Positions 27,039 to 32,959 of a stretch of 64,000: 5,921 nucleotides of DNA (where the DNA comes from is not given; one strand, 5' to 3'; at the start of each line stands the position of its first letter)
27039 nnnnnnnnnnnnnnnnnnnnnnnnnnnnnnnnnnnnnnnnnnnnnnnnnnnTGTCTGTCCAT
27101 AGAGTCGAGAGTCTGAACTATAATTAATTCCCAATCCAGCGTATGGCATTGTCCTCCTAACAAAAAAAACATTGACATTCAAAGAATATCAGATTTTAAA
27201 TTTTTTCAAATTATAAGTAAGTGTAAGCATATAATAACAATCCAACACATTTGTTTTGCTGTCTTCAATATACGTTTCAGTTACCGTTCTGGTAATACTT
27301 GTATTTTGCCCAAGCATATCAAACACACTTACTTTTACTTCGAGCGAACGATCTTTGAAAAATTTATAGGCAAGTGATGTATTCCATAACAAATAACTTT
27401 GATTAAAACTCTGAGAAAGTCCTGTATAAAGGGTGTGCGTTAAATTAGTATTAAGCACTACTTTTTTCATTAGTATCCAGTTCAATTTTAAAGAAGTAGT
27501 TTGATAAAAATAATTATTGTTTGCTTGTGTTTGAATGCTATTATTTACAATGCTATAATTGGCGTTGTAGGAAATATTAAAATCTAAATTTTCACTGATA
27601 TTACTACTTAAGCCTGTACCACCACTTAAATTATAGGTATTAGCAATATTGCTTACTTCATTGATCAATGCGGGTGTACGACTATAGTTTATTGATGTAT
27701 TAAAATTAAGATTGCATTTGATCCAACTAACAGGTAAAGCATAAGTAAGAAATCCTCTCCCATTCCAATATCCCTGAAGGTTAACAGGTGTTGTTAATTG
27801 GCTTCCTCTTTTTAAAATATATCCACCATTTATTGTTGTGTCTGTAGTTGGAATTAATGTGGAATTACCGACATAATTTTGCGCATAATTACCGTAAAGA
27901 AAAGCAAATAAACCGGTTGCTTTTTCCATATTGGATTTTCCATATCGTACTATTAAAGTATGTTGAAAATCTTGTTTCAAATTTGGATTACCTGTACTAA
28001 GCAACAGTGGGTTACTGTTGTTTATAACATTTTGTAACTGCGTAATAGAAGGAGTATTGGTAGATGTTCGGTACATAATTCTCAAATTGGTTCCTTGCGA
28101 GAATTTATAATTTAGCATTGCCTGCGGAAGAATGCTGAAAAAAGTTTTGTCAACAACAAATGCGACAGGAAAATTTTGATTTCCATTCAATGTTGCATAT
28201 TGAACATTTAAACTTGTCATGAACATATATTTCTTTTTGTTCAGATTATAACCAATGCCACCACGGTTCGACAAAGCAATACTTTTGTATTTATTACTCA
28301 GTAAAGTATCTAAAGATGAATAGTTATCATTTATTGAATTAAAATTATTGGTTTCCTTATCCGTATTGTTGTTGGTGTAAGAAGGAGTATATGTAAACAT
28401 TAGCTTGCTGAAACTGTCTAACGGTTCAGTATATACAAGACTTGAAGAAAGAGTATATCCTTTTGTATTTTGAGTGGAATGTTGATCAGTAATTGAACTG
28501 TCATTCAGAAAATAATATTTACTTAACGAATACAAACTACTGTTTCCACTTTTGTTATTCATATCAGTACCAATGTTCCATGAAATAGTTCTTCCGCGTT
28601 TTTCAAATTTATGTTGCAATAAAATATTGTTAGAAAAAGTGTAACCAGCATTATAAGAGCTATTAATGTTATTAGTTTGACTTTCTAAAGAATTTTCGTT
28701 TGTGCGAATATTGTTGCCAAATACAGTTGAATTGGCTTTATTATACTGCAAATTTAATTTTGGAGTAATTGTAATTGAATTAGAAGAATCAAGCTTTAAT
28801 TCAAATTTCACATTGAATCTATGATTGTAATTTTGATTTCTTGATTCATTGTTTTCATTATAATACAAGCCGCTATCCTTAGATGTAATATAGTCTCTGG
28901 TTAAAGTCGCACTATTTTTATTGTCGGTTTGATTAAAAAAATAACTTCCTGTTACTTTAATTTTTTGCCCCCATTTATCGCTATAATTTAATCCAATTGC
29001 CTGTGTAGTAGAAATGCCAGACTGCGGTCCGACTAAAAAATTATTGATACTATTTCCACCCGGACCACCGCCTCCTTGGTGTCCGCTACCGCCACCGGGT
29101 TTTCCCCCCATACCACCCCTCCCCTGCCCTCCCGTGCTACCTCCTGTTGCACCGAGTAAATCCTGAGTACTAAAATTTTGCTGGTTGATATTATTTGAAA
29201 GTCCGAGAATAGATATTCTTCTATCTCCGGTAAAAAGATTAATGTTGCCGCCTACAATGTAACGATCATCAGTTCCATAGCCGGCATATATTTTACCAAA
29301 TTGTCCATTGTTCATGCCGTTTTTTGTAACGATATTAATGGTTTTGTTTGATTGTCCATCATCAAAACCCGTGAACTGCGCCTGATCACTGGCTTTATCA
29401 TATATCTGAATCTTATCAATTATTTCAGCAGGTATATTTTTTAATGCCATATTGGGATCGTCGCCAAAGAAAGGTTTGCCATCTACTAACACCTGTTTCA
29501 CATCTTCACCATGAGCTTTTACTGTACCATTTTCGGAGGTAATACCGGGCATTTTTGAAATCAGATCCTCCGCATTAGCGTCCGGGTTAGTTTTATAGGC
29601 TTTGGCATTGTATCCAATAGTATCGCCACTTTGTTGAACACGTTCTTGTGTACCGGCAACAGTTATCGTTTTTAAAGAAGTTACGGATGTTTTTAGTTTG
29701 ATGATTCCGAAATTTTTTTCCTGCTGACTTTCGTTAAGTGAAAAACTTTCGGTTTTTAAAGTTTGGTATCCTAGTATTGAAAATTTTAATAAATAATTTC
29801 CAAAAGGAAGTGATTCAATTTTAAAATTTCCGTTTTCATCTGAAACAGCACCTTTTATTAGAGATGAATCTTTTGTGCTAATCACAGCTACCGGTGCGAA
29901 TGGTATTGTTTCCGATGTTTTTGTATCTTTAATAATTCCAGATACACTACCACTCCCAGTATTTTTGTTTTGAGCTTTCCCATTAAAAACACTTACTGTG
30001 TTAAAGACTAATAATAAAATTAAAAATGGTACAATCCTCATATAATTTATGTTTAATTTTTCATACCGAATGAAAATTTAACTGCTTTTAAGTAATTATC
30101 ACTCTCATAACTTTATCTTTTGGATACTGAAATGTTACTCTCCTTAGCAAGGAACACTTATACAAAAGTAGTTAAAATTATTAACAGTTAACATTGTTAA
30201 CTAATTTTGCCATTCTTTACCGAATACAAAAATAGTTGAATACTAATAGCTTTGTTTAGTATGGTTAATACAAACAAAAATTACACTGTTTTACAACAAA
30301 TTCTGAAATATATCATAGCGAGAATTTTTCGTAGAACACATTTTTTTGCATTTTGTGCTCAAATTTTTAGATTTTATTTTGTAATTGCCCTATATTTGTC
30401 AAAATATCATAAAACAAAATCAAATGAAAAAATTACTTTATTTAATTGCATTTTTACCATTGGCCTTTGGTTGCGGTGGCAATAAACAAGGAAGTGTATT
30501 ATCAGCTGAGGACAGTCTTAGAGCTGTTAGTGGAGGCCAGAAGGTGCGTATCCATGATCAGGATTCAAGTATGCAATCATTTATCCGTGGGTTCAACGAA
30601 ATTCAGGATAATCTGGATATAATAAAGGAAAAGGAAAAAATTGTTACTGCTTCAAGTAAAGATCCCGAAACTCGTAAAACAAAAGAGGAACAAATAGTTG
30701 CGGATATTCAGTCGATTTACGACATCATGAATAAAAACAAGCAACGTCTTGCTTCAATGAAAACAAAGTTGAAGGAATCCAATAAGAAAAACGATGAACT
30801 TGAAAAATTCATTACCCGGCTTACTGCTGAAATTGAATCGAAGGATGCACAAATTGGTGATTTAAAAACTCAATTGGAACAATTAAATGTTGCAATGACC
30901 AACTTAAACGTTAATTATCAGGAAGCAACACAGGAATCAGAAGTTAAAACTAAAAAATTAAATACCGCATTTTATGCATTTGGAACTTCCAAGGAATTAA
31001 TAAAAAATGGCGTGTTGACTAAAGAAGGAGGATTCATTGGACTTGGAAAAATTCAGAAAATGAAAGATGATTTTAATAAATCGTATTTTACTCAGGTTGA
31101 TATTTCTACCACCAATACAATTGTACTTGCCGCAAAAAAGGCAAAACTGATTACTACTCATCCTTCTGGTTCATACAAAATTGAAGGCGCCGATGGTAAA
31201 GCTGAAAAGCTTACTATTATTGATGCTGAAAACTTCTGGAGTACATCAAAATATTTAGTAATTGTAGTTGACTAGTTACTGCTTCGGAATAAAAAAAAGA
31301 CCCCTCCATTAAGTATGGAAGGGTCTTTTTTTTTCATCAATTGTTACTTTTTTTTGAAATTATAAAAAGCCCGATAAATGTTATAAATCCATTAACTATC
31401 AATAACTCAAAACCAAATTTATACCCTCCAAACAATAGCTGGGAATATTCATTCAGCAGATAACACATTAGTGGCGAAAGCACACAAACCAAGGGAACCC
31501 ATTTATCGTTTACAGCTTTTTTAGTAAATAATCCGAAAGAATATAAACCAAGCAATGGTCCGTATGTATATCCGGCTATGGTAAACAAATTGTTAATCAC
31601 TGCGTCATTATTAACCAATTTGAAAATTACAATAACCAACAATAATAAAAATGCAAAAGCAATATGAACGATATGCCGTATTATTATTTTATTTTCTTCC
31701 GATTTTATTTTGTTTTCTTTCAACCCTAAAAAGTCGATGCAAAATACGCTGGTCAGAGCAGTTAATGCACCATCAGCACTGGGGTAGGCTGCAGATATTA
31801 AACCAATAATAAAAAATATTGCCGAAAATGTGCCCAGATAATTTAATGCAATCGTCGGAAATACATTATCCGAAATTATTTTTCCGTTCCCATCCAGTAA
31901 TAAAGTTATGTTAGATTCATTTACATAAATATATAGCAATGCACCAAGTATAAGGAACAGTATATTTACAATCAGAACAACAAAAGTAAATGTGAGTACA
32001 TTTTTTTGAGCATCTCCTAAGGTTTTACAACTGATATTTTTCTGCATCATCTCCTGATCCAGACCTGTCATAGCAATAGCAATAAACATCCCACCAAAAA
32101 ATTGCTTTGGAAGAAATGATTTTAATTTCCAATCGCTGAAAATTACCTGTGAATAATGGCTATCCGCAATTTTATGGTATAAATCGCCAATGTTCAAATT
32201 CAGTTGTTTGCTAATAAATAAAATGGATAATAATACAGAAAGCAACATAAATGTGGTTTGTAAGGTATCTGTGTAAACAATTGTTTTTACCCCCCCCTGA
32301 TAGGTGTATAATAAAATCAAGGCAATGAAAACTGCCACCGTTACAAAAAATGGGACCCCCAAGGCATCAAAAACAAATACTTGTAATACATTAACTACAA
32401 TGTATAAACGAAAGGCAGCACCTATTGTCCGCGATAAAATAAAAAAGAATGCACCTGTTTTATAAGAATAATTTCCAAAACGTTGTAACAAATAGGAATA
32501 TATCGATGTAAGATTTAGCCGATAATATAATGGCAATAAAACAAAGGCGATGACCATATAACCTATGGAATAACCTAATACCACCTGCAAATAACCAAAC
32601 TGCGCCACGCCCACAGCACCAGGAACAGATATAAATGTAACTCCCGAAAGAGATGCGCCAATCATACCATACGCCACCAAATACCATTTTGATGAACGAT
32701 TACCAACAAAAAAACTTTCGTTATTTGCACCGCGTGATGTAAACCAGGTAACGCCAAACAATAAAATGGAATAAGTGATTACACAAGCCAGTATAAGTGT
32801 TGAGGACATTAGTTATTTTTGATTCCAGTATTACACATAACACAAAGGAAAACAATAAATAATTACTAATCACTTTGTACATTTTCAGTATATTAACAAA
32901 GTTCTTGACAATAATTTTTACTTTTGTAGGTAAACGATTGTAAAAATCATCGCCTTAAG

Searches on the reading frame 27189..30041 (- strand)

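Call 70: search_protein_families(library=pfam, proteins=[window:27189-30041:-], max_evalue=0.00001)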
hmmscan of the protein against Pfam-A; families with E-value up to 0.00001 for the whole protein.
window:27189-30041:- (950 aa): 3 families
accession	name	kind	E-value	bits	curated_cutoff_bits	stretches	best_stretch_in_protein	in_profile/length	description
PF14905.12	OMP_b-brl_3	-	4.8e-25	88.9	27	2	477-790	1-300/408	Outer membrane protein beta-barrel family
PF13715.12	CarbopepD_reg_2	-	7.4e-14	52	32.2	1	33-128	1-88/88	CarboxypepD_reg-like domain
PF13620.12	CarboxypepD_reg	-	6.6e-12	46.1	32.3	1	32-107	1-74/82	Carboxypeptidase regulatory-like domain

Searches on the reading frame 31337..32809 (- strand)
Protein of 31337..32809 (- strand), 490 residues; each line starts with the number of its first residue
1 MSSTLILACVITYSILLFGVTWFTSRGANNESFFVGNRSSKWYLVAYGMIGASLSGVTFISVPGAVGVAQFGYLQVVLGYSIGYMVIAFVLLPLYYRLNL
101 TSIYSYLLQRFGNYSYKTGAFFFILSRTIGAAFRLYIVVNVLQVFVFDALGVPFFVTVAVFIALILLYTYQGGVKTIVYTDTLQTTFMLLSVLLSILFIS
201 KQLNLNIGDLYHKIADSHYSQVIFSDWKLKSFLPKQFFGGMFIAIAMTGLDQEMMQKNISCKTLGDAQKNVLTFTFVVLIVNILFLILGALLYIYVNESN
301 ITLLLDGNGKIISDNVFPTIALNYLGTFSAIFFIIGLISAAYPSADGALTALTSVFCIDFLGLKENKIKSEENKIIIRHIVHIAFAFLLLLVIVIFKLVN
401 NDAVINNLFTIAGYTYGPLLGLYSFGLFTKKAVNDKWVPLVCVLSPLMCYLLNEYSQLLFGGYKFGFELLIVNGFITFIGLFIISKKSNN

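Call 70: search_protein_families(library=pfam, proteins=[window:31337-32809:-], max_evalue=0.00001)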
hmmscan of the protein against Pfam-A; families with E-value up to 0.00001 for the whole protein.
window:31337-32809:- (490 aa): 1 family
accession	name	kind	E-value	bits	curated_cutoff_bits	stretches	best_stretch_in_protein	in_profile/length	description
PF00474.23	SSF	-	5.3e-18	65.5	22.8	1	33-432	1-394/406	Sodium:solute symporter family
